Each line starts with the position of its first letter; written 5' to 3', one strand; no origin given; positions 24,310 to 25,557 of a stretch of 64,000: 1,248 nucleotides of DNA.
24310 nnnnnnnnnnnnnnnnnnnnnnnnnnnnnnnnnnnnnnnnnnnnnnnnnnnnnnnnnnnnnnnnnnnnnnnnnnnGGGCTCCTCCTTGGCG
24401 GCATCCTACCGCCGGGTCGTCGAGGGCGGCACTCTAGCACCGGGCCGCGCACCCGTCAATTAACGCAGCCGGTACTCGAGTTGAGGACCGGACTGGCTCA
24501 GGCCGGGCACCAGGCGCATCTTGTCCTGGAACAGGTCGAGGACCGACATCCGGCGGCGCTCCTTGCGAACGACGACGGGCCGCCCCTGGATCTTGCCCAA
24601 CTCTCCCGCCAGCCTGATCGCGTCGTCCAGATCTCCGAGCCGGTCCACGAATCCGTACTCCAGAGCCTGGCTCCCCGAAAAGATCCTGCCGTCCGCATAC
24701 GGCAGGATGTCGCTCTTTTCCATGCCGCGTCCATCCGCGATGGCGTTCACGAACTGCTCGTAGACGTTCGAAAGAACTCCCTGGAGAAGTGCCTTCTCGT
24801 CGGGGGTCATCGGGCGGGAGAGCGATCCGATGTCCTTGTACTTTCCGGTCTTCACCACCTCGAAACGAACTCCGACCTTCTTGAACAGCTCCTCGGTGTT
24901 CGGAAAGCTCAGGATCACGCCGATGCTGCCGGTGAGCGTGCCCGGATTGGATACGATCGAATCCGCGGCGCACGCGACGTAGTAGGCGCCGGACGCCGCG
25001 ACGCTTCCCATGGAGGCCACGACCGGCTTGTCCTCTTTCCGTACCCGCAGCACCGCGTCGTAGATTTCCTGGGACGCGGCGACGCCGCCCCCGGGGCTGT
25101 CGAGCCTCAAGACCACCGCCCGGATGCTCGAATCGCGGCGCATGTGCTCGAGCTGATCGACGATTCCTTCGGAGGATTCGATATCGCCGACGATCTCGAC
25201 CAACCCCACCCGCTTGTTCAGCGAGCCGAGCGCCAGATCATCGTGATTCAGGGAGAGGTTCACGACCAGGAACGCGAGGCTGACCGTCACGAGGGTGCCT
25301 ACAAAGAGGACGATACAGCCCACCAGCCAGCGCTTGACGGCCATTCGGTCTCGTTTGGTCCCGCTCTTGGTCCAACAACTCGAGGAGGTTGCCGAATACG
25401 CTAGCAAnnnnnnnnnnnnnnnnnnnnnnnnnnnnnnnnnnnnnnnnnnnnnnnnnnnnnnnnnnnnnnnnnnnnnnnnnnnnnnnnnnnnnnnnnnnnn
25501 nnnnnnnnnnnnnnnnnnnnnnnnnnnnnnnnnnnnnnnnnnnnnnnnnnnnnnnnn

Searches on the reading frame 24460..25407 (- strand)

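Call 45: search_protein_families(library=pfam, proteins=[window:24460-25407:-], max_evalue=0.001)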
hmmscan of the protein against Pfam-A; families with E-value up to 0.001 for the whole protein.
window:24460-25407:- (315 aa): 3 families
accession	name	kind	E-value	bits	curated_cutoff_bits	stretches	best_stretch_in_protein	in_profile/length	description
PF01343.23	Peptidase_S49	-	1.5e-51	174.8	24.9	1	123-271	3-151/154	Peptidase family S49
PF00574.28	CLP_protease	-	1e-08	35.7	20.2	1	76-148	27-97/182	Clp protease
PF25145.1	NfeD1b_N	-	2.2e-06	27.8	40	1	91-166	27-99/189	NfeD1b, N-terminal domain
